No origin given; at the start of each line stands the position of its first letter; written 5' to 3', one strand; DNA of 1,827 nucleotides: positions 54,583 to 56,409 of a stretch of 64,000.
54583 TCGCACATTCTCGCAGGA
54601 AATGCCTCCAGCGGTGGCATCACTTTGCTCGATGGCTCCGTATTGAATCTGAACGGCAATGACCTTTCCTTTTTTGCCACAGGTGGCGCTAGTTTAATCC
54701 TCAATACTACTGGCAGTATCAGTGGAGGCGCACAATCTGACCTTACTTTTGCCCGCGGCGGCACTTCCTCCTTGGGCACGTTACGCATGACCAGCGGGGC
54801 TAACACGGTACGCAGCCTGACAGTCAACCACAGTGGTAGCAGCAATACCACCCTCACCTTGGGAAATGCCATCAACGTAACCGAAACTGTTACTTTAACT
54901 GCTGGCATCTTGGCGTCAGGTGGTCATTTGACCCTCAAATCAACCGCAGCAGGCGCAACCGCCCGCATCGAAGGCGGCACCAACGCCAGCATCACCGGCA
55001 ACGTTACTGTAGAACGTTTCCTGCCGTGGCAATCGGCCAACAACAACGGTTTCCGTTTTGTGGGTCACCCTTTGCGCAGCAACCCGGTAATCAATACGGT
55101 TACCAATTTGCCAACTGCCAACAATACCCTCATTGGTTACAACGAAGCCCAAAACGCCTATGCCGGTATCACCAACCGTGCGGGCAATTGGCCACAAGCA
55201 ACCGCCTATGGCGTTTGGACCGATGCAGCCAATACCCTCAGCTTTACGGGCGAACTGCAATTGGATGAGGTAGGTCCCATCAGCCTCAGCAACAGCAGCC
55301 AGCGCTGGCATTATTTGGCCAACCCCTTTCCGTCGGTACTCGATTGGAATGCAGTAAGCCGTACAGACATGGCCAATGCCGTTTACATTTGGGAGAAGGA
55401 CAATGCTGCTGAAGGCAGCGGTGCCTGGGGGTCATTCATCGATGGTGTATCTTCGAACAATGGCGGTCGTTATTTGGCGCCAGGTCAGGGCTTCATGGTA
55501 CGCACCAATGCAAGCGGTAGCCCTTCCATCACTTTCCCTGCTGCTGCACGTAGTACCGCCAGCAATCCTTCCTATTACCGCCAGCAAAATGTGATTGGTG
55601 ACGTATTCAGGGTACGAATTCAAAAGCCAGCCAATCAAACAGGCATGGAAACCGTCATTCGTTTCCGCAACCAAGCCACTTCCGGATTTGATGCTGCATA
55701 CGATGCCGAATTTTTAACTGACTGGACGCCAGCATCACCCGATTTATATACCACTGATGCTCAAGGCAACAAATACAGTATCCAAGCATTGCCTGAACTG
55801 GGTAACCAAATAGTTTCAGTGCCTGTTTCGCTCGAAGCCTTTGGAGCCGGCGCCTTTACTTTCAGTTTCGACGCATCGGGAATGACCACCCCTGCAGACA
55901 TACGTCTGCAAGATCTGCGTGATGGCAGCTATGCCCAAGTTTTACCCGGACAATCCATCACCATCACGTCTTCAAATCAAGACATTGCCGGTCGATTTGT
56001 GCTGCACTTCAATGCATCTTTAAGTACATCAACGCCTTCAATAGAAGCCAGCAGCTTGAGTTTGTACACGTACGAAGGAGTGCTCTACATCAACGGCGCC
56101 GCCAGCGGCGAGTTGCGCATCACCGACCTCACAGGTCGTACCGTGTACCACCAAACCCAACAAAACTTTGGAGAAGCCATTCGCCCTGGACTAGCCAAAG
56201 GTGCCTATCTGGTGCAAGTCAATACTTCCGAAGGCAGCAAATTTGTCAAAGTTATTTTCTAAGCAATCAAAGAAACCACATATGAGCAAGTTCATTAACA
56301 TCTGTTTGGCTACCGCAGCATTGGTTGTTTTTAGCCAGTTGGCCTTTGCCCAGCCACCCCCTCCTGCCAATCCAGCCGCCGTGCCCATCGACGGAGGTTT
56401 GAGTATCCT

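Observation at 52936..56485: T9SS cargo giant followed by a mini-protein that is little more than a signal peptide, a Pro-spacer and a sorting-signal-like tail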

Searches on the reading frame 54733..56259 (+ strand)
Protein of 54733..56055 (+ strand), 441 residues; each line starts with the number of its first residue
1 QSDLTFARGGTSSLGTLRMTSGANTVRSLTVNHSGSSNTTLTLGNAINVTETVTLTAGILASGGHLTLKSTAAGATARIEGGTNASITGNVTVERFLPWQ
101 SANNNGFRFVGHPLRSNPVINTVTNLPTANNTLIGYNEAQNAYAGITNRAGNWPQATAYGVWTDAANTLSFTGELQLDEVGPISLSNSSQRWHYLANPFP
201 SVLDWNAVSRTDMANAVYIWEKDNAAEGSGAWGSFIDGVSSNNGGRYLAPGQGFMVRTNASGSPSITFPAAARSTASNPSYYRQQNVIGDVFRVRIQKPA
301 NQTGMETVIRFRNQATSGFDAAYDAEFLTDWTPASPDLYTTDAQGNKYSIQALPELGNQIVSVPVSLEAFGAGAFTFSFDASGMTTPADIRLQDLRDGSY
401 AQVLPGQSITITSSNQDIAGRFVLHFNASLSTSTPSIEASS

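Call 52: find_homologous_proteins(query=window:54733-56055:+, max_evalue=0.00001)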
Query window:54733-56055:+ (441 aa): 32 proteins with E <= 0.00001 among 8000 candidates.
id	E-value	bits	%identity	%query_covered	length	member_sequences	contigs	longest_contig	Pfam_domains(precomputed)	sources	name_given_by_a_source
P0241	2.5e-201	687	76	91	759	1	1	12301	-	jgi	jgi:hypothetical protein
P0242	7.9e-191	653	75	90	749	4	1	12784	-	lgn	-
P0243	1.3e-156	540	60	96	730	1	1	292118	PF12951.14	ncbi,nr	ncbi:MAG: hypothetical protein C0424_06605 [Sphingobacteriaceae bacterium]|nr:hypothetical protein [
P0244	1.2e-139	484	60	84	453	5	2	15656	-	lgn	-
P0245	1.3e-136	474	53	98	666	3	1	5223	-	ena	-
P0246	5.3e-125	436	53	89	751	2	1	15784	PF18962.8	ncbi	-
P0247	2.1e-101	358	47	92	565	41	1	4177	-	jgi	-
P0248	1.2e-98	349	45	92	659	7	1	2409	PF12951.14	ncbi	-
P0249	1.2e-98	349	47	85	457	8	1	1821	-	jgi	jgi:predicted lipoprotein with Yx(FWY)xxD motif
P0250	9.0e-98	346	45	92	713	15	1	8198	-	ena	-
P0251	1.1e-96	343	46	85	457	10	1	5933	-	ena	-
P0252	2.8e-96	341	46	85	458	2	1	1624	-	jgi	jgi:hypothetical protein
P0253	2.9e-96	341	45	92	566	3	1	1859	-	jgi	-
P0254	2.3e-89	318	48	77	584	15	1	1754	-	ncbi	ncbi:MAG: hypothetical protein ACKOAV_06510, partial [Bacteroidota bacterium]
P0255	1.9e-74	269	49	66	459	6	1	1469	-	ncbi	ncbi:MAG: hypothetical protein ACKO55_13320, partial [Bacteroidota bacterium]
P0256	2.9e-26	111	30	91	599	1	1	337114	PF18962.8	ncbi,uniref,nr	ncbi:T9SS type A sorting domain-containing protein [Hymenobacter sp. ASUV-10]|uniref:T9SS type A sor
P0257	5.2e-20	90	28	83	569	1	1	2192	PF00801.27,PF18962.8,PF18911.7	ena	-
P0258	1.7e-19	88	29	83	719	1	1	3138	PF18962.8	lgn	-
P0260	1.1e-17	82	27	93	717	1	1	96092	PF12951.14,PF18962.8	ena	-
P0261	2.3e-16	78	27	78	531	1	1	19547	PF18962.8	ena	-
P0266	6.5e-11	60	31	51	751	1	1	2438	PF18962.8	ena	-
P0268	3.6e-10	58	31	51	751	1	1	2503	PF18962.8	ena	-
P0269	4.3e-10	57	27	88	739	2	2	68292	PF18962.8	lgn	-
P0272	3.7e-6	44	27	69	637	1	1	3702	PF18962.8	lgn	-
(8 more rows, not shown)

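Call 58: predict_structure(alignment_id=A4)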
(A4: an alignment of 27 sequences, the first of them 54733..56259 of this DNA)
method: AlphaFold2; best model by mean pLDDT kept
length: 509 residues; sequences in the alignment: 27
mean_pLDDT: 82.1   pTM: 0.73
mean pLDDT of the five models: 82.1, 79.6, 78.3, 76.8, 75.1
residues with pLDDT >= 90: 168; 70-90: 260; 50-70: 60; < 50: 21
segments of 3 or more residues with pLDDT < 50: 280-286, 430-440
pLDDT, mean of each block of 10 residues (from residue 1): 58 59 76 67 85 82 87 76 79 82 69 95 87 84 87 94 82 93 88 93 91 91 58 83 83 91 93 71 53 87 83 85 87 81 89 87 88 88 84 86 86 78 80 39 83 90 92 92 90 88 84
secondary structure, 60 per line:
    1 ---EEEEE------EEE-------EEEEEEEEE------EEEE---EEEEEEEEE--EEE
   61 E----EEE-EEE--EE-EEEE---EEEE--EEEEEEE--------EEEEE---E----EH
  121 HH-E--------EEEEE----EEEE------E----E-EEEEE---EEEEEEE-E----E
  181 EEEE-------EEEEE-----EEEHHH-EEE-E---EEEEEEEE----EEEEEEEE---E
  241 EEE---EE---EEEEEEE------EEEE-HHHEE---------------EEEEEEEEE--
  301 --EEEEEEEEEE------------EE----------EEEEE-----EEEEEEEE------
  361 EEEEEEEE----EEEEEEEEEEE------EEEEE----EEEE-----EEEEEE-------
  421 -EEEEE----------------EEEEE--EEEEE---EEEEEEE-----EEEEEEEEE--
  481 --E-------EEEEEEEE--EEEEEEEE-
elements in order: E4-8 E15-17 E25-33 E40-43 E47-55 E58-61 E66-68 E70-72 E78-81 E85-88 E91-97 E106-110 E133-137 E142-145 E159-163 E167-173 E180-184 E192-196 E202-204 E209-211 E217-224 E229-236 E240-243 E252-258 E265-268 E290-298 E303-312 E337-341 E347-354 E361-368 E373-383 E390-394 E399-402 E408-413 E422-426 E443-447 E450-454 E458-464 E470-478 E491-498 E501-508
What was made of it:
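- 54787..56022 (+): Conserved module of about 410 aa just before the C-terminal domain (aa ~618-1029); all-beta, no Pfam family; shared with RemA/RemZ and with the giants that precede PID-CTERM minis. AlphaFold model pLDDT is 82 (call 58).
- On T9SS type A cargo (TIGR04183 / PF18962): Model pLDDT is 82 (call 58).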

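Call 60: fold_search(model_id=the predicted structure, library=pdb)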
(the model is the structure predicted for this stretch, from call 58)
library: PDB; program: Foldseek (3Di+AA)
matches with E <= 10: 914; with E <= 0.001: 0
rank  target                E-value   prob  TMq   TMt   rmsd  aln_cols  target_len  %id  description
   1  5y1a                  2.0e-03  0.94  0.11  0.17  16.6       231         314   13  HBP35 of Porphyromonas gingivalis (released 2018-07-25)
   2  7c7u_A                2.0e-03  0.20  0.13  0.12  21.9       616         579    9  Biofilm associated protein - BSP domain (released 2021-05-12)
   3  7ptp_A                2.5e-03  0.15  0.11  0.08  31.6       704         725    9  In-situ structure of pentameric S-layer protein (released 2021-12-15)
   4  9fly_A                2.6e-03  0.12  0.09  0.06  48.9       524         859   14  CryoEM structure of the base (4151-5009) in the grappling hook protein A (GhpA) in the bacterium Aureispira sp. CCB-QB (released 2024-10-16)
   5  8glk_D                2.8e-03  1.00  0.12  0.70   2.6        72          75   19  The Type 9 Secretion System dGldL peak II, NucA substrate bound complex (released 2024-01-31)
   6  5lqi_A                2.9e-03  0.14  0.11  0.10  23.4       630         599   10  W288A mutant of GlxA from Streptomyces lividans: apo form (released 2017-08-30)
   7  9x1i_A                3.3e-03  0.30  0.13  0.07  25.2       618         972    9  Structure of endo-beta-N-acetylglucosaminidase HS (released 2026-03-18)
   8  9flu_A                5.9e-03  0.18  0.10  0.14  32.8       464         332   11  CryoEM structure of the fragment-1 (3402-3733) in the grappling hook protein A (GhpA) in the bacterium Aureispira sp.  (released 2024-10-16)
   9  7t0o_L                6.6e-03  0.16  0.12  0.15  21.3       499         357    8  cryoEM reconstruction of the HIV gp140 in complex with the extracellular domains of CD4 and the adnectin domain of Com (released 2022-01-12)
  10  8z0t_A                7.0e-03  0.82  0.10  0.24  14.2       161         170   12  Structure of the human ige-fc bound to its high affinity receptor fc(epsilon) (released 2024-07-10)
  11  8gl8_D                7.4e-03  1.00  0.11  0.64   4.7        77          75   17  The Type 9 Secretion System Extended Translocon - SprA-PorV-PPI-RemZ-SkpA-SprE complex (released 2024-01-31)
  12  7t0r_A                7.8e-03  0.18  0.12  0.14  21.7       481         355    8  Crystal structure of the anti-CD4 adnectin 6940_B01 as a complex with the extracellular domains of CD4 and ibalizumab  (released 2022-01-12)
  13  8dhw_B                8.3e-03  0.77  0.11  0.10  18.9       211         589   10  Treponema lecithinolyticum beta-glucuronidase in complex with a UNC4917-glucuronide conjugate (released 2023-05-17)
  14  3k4a_A                9.7e-03  0.25  0.11  0.09  21.8       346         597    9  Crystal structure of selenomethionine substituted E. coli beta-glucuronidase (released 2010-11-17)
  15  6lem_B                9.7e-03  0.16  0.09  0.08  20.3       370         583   11  Structure of E. coli beta-glucuronidase complex with C6-nonyl uronic isofagomine (released 2021-01-27)
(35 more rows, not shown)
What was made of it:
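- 56086..56259 (+): T9SS type A C-terminal sorting domain (aa 1051-1107). Structural match to translocon-bound substrate domains (call 60).
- On T9SS type A cargo (TIGR04183 / PF18962): Foldseek matches to 8gl6_D (RemA domain) at TM 0.73 and rmsd 2.4 A, and to 8glk_D (NucA domain) at TM 0.70, both with probability 1.00 (call 60).
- Checked: In the AlphaFold model this domain superposes on T9SS substrate domains bound in the SprA translocon (8gl6_D and 8glk_D, TM 0.70-0.73, rmsd 2.4-2.6 A; calls 58, 60).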

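Call 86: search_solved_structures(query=A4, max_evalue=1)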
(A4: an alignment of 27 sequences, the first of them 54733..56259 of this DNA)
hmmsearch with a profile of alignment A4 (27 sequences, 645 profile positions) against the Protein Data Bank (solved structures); distinct sequences matched with E-value up to 1: 13.
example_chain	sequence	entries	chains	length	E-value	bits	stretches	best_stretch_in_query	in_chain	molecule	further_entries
8gl8_D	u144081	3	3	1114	5.7e-45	157.4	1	39-644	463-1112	RemZ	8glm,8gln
8gl6_D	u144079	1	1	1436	1.5e-44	156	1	80-644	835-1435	RemA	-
9whd_A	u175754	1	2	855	0.00014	24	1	497-641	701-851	GH167 glycoside hydrolase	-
8glk_D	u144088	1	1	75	0.00027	23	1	589-645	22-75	Endonuclease I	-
5jvk_A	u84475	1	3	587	0.00093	21.3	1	568-643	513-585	Uncharacterized protein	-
5hfs_A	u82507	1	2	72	0.017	17.1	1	587-645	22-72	Gingipain R2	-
7pq4_A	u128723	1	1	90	0.024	16.6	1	583-645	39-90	Arginine-specific cysteine proteinase (Arg-gingipain)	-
8qb1_A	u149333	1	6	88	0.025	16.5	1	569-643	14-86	Mirolase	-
8glj_D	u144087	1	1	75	0.039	15.9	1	573-639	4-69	Por secretion system C-terminal sorting domain-containing protein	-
5ag8_A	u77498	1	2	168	0.14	14.1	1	587-645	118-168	GINGIPAIN R2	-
5ag9_A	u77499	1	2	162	0.17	13.8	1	588-645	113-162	Gingipain R2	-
5icu_A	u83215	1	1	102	0.42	12.5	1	588-631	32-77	CopC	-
9y6s_8E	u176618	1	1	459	0.55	12.1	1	500-594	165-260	T-lymphocyte triggering factor, putative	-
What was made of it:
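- Tried and rejected: Only the profile search found RemA/RemZ (call 86).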

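Call 88: search_solved_structures(query=A4, max_evalue=1e-10, show_alignments=2)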
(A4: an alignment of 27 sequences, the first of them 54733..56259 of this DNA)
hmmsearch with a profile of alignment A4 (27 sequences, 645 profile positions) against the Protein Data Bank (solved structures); distinct sequences matched with E-value up to 1e-10: 2.
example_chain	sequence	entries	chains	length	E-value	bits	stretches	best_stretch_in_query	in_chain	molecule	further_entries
8gl8_D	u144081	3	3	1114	5.7e-45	157.4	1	39-644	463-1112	RemZ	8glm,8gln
8gl6_D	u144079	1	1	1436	1.5e-44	156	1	80-644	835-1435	RemA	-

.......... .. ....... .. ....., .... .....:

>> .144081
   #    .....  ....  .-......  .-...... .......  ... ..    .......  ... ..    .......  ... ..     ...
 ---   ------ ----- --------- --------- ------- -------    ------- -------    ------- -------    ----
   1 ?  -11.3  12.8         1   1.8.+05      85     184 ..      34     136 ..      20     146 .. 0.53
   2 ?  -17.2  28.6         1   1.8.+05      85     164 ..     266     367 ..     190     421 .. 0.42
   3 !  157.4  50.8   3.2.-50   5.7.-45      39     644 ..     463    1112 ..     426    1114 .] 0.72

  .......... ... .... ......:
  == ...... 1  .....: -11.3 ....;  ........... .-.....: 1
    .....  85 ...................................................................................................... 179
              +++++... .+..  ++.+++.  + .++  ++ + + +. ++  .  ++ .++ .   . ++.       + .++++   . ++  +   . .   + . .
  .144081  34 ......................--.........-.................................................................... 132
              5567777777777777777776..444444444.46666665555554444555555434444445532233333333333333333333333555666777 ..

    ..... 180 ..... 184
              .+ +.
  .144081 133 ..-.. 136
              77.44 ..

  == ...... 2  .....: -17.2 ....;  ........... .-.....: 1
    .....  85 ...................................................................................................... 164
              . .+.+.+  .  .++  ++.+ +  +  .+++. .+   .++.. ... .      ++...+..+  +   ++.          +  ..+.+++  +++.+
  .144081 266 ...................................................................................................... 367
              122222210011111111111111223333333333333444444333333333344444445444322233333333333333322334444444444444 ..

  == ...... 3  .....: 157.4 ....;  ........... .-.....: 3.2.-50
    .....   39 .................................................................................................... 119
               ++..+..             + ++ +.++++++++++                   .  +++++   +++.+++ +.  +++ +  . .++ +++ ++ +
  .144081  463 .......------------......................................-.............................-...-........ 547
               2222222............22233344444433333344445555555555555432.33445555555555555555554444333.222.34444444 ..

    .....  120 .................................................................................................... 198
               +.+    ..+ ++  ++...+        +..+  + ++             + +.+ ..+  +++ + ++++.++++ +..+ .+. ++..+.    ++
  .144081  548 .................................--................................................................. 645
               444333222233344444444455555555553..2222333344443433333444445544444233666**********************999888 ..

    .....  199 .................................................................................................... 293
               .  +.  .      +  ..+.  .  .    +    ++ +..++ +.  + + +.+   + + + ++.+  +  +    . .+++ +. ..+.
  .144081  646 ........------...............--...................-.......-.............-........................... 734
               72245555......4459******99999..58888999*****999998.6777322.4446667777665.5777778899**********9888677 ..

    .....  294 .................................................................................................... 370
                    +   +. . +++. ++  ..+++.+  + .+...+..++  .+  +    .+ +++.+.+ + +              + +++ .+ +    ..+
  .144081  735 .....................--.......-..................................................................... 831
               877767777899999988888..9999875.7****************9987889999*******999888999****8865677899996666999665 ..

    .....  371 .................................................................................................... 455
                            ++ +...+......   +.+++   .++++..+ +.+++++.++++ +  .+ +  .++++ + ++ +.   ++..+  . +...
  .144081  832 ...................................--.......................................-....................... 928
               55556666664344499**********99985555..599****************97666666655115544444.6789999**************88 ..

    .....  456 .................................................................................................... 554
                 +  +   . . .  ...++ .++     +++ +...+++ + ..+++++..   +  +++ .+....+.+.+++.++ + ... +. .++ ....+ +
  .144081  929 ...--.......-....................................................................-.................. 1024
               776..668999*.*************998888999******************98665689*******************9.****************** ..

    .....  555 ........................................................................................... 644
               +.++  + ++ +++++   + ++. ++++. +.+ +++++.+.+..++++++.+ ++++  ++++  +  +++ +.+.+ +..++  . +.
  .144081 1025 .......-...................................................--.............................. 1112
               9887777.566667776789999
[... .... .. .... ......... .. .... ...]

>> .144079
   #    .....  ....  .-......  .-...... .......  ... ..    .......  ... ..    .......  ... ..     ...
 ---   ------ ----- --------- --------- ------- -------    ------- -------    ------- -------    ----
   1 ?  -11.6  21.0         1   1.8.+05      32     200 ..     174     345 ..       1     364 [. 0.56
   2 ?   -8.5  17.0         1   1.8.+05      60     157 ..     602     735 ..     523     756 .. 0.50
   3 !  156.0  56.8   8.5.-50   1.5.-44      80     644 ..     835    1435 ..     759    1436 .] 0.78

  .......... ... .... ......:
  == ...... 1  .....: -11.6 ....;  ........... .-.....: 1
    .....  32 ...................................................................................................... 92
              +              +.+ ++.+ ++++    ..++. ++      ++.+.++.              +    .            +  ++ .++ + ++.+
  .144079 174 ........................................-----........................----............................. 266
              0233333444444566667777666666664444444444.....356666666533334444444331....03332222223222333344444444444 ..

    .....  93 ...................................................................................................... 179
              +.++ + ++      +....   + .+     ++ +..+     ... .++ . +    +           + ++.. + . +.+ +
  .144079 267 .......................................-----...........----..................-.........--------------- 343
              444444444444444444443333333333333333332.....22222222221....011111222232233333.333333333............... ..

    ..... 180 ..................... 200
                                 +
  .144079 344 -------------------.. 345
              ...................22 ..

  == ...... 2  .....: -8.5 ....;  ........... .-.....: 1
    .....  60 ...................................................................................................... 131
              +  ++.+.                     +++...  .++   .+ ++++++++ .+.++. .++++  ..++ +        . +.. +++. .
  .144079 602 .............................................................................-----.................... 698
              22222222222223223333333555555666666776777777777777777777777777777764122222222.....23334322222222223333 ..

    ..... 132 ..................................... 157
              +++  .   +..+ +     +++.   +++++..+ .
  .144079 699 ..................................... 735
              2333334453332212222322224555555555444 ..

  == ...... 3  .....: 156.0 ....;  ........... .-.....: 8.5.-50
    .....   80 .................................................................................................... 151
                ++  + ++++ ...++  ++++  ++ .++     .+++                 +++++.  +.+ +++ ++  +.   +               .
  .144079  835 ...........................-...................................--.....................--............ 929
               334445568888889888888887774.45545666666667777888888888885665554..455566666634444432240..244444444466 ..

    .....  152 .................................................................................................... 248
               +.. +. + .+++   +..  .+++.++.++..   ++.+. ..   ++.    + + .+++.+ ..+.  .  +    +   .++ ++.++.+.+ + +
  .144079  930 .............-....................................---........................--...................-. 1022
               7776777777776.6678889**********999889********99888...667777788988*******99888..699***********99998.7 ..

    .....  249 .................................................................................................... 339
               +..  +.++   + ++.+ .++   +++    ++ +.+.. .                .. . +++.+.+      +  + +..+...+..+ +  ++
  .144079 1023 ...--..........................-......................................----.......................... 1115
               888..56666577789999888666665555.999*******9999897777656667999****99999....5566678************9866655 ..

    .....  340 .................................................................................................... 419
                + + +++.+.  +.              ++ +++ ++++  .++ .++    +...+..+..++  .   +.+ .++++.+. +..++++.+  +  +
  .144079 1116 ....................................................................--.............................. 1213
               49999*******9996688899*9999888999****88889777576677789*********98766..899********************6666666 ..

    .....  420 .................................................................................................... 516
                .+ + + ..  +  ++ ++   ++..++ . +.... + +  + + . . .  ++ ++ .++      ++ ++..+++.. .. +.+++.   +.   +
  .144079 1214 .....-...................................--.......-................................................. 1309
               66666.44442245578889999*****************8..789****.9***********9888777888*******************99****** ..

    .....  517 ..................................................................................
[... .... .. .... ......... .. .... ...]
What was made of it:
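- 52936..56262 (+): Gene for a 1108-aa T9SS type A cargo protein of the RemA/RemZ family (the 'giant'). A profile of the C-terminal 509 aa hits F. johnsoniae RemZ (8gl8_D, residues 463-1112) and RemA (8gl6_D, residues 835-1435) at E 6e-45 and 1.5e-44 (calls 86, 88).
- On RemA/RemZ-like surface adhesins: The profile of A4, whose first row is the window sequence, hits RemZ residues 463-1112 at E 5.7e-45 and RemA residues 835-1435 at E 1.5e-44 (calls 86, 88).
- The module profile matches RemZ and RemA at E about 1e-45 (calls 86, 88).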

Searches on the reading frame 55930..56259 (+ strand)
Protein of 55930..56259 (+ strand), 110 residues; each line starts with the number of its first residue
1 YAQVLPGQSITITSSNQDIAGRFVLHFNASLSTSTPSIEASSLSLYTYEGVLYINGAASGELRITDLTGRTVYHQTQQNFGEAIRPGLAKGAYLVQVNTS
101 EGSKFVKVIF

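Call 26: search_protein_families(library=ncbifam, alignment_id=A2, max_evalue=0.01)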
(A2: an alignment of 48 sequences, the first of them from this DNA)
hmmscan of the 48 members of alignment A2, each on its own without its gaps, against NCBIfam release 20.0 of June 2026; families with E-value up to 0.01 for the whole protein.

A. member 1, seq(110 aa): 3 families
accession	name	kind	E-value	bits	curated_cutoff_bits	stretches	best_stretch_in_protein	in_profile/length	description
TIGR04183.1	Por_Secre_tail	domain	2.7e-09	36.9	23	1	53-109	14-70/72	T9SS type A sorting domain-containing protein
NF033708.1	T9SS_Cterm_ChiA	domain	0.0026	17.6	40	0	66-109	8-53/55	T9SS sorting signal type C domain-containing protein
NF038113.1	T9SSA_dep_M36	equivalog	0.0094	14.1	885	0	60-109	816-867/869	T9SS-dependent M36 family metallopeptidase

B. families by the number of members that match (of 48 scanned): 17 families
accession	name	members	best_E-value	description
TIGR04183.1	Por_Secre_tail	43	1.5e-13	T9SS type A sorting domain-containing protein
NF038113.1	T9SSA_dep_M36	33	6.3e-11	T9SS-dependent M36 family metallopeptidase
NF052323.1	T9SSA_dep_M6i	13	1.2e-06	T9SS-dependent M6-like inactivated metalloprotease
NF050177.1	TapA_OM_Porphy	10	1.5e-09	TapA/TapC family T9SS-dependent outer membrane protein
NF052644.1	T9SS_DNase_Rie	6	1.9e-06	T9SS-dependent surface endonuclease, AS87_RS02955 family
NF033708.1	T9SS_Cterm_ChiA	6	8.2e-06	T9SS sorting signal type C domain-containing protein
NF005176.1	PRK06655.1-1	5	3.1e-06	flagellar hook assembly protein FlgD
NF045619.1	adhes_GNV_Cterm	4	0.00039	BapA/Bap/LapF family large adhesin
NF052228.1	T9SS_PorZ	3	2.3e-05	type IX secretion system anionic LPS delivery protein PorZ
NF052566.1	OrLpdHdlsOlsERhiz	2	1.4e-05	ornithine lipid hydroxylase OlsE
TIGR04203.1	RPT_S_cricet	1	8.1e-06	TIGR04203-type repeat-containing surface protein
NF009690.0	PRK13211.1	1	2.1e-05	N-acetylglucosamine-binding protein GbpA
NF007198.0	PRK09619.1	1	0.00023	flagellar hook assembly protein FlgD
TIGR04279.1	TIGR04279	1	0.0015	TIGR04279 domain-containing protein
NF009276.0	PRK12633.1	1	0.0034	flagellar basal body rod modification protein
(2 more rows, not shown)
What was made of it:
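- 43 of 48 upstream C-termini hit TIGR04183 (call 26).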
